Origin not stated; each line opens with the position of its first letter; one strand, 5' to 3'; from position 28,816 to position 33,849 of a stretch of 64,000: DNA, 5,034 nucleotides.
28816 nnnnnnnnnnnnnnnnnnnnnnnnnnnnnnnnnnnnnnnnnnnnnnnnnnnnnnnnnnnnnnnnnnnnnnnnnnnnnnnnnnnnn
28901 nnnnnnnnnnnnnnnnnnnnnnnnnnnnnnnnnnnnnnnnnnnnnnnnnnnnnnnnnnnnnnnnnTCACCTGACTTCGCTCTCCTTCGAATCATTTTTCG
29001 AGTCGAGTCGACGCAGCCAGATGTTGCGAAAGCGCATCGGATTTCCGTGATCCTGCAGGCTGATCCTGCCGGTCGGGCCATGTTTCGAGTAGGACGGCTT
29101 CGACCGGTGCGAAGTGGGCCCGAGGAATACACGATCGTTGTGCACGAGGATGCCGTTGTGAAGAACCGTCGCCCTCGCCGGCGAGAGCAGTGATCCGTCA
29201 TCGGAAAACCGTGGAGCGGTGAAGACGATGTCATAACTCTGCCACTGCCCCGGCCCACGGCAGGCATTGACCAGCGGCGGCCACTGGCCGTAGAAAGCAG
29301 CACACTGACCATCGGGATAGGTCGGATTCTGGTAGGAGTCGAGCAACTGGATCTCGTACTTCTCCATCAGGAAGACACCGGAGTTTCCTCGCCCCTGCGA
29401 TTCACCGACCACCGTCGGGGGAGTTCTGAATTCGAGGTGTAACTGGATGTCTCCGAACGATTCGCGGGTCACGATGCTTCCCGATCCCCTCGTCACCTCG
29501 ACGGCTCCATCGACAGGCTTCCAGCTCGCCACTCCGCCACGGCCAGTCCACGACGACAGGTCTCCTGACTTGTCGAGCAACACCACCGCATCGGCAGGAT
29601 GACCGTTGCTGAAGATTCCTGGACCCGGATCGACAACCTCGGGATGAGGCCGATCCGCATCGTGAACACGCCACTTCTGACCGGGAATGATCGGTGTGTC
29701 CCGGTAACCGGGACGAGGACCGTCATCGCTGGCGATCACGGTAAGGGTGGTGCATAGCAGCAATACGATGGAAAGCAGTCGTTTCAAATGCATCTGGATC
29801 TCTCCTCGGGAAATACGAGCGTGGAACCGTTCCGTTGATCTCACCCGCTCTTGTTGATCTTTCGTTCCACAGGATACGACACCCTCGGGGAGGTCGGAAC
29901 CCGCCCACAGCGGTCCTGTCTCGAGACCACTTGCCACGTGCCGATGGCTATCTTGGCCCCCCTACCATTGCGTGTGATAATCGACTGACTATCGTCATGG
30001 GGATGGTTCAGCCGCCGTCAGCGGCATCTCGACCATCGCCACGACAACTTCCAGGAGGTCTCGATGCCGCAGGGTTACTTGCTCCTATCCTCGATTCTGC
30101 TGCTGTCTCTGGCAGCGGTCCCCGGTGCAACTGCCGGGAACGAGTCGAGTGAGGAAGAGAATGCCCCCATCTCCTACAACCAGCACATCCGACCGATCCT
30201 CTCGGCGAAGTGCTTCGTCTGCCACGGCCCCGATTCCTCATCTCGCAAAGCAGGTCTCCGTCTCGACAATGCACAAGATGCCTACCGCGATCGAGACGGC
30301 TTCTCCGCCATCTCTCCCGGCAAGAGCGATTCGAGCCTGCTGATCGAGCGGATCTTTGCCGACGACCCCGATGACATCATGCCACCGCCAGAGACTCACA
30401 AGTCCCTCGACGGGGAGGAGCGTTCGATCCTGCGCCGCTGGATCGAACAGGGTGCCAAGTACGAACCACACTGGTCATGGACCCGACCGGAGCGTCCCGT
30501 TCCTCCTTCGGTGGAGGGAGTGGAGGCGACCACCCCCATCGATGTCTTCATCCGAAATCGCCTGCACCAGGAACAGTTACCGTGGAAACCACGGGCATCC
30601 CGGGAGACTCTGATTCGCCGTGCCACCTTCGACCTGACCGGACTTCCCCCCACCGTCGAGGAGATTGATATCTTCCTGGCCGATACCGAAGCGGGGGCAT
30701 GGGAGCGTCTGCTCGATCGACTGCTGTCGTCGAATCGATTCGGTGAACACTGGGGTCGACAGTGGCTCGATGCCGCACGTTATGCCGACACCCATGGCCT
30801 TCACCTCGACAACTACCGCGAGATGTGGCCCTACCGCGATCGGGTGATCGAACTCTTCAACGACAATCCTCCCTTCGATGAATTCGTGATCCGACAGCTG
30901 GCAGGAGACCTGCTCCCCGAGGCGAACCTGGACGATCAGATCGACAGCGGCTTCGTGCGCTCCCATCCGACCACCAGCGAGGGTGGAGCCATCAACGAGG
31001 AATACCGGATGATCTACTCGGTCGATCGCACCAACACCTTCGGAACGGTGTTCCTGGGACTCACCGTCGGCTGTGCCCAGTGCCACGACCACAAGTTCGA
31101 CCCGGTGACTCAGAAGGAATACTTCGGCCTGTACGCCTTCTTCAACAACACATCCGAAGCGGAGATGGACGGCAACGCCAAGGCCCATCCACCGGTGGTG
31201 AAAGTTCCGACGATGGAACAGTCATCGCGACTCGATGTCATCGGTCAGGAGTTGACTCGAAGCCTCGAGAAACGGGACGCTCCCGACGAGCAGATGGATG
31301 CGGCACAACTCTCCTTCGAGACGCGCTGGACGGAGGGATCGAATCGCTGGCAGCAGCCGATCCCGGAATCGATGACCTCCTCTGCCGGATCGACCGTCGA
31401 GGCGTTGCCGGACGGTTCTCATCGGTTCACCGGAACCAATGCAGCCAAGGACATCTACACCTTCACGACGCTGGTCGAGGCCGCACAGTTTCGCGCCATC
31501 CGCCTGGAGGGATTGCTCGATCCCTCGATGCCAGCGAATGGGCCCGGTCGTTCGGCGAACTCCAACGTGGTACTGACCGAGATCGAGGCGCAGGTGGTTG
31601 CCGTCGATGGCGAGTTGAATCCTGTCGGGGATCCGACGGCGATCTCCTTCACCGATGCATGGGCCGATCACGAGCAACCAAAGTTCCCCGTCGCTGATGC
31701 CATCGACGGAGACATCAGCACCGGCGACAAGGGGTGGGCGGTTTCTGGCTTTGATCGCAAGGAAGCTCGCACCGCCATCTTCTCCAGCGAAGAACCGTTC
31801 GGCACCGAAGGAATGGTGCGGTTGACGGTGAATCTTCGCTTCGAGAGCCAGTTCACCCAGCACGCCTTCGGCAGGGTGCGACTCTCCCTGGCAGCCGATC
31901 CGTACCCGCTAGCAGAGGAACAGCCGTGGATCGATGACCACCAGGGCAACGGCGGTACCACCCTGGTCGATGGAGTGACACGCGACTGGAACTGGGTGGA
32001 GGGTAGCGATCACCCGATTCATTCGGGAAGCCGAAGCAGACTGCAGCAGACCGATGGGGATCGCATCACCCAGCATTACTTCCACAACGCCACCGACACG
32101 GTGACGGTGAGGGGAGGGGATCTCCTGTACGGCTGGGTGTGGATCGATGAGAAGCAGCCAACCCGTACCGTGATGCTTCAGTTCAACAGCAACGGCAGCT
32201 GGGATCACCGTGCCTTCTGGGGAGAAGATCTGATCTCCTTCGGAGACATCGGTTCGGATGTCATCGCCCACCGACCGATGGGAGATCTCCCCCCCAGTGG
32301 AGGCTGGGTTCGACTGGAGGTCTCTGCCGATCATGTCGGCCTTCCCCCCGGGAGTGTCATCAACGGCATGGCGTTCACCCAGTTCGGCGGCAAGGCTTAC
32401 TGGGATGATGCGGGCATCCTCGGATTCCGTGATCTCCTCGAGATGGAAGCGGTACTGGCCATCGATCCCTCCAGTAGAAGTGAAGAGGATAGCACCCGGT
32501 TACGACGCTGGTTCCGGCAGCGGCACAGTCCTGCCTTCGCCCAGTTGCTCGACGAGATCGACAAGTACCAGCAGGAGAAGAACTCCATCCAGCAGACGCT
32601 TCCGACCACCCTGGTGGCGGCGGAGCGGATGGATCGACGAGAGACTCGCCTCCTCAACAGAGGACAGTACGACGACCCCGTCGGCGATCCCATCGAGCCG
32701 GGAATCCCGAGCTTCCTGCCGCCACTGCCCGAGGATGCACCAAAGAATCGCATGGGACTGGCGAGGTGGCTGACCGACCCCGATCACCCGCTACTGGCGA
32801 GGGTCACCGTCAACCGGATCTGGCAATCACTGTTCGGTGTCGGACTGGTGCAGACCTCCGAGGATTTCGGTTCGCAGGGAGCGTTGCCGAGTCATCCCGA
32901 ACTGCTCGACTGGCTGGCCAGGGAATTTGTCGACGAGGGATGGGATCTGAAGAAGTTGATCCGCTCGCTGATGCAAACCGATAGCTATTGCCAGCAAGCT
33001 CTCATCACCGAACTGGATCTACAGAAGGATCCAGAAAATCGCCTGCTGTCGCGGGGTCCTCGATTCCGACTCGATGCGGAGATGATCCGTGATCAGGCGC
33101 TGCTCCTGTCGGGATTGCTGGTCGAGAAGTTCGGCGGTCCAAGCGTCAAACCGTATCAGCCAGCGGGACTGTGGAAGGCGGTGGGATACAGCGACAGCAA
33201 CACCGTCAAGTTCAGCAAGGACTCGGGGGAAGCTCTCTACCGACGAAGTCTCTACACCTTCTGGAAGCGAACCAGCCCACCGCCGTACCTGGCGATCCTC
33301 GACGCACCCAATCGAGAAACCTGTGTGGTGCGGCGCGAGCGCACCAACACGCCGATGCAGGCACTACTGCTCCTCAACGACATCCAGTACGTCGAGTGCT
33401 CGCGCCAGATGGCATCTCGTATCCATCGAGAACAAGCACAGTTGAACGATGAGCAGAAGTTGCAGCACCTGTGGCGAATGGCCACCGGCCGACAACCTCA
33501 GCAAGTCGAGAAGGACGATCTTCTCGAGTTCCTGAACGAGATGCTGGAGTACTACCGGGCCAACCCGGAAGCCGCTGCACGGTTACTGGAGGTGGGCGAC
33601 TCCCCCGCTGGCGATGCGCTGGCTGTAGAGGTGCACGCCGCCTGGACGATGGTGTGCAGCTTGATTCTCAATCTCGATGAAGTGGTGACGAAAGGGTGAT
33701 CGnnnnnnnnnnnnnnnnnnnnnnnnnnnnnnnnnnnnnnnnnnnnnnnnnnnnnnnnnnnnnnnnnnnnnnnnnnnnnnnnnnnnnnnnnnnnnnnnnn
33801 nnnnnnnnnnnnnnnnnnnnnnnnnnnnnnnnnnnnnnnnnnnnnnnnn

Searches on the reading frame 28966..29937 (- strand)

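Call 12: search_protein_families(library=pfam, proteins=[window:28966-29937:-], max_evalue=0.001)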
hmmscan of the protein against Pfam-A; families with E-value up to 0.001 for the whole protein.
window:28966-29937:- (323 aa): 1 family
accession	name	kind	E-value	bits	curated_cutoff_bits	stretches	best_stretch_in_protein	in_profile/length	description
PF06439.18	3keto-disac_hyd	-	2.4e-39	135.7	26.8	1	117-309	2-187/187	3-keto-disaccharide hydrolase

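Call 100: search_protein_families(library=padloc, proteins=[window:28966-29937:-], max_evalue=0.001)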
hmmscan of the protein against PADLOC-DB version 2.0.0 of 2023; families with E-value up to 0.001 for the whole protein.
window:28966-29937:- (323 aa): 0 families

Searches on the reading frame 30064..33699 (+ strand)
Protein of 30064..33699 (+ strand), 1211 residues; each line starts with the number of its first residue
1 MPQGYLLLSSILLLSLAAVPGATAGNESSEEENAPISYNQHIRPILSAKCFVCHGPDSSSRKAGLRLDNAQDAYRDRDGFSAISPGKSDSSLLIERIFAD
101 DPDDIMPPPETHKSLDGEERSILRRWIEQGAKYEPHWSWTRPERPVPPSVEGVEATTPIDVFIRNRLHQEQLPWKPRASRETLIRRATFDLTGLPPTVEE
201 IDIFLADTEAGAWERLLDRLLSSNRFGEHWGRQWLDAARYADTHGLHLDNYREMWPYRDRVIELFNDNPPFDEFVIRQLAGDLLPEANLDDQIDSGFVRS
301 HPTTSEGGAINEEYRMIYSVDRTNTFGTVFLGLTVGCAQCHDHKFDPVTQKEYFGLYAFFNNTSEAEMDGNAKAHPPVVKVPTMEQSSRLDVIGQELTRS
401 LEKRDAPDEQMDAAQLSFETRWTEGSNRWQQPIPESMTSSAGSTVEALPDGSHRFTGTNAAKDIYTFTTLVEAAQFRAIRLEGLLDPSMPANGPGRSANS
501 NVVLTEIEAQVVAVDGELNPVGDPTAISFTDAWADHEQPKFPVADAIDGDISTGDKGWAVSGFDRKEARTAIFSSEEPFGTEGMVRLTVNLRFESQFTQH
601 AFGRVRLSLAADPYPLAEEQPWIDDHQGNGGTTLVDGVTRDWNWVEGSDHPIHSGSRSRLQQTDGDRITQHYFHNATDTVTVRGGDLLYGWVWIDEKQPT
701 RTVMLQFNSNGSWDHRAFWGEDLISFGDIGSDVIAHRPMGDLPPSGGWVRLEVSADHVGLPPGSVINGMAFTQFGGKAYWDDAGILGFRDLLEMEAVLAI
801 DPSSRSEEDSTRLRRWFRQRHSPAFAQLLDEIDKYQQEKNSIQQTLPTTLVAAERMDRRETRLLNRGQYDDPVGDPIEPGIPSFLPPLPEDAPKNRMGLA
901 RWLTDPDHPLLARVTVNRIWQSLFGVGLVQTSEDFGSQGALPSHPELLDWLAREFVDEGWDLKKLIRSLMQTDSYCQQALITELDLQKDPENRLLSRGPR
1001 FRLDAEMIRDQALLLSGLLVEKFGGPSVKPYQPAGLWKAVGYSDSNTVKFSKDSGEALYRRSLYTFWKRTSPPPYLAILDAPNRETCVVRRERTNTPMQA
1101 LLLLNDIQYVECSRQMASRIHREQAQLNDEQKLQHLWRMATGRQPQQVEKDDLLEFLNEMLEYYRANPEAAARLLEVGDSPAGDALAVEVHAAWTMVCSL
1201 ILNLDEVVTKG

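Call 12: search_protein_families(library=pfam, proteins=[window:30064-33699:+], max_evalue=0.001)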
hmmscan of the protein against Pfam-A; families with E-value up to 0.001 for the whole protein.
window:30064-33699:+ (1211 aa): 3 families
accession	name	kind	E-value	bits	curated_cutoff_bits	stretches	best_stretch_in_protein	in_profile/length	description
PF07587.16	PSD1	-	3.1e-98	328.5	28.5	1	895-1157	1-244/244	Protein of unknown function (DUF1553)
PF07583.16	PSCyt2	-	4.5e-80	269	29.8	1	158-364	1-208/209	Protein of unknown function (DUF1549)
PF07635.16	PSCyt1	-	2.8e-16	60.3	22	1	50-110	1-59/59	Planctomycete cytochrome C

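Call 100: search_protein_families(library=padloc, proteins=[window:30064-33699:+], max_evalue=0.001)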
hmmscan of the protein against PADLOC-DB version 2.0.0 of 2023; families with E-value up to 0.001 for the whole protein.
window:30064-33699:+ (1211 aa): 0 families
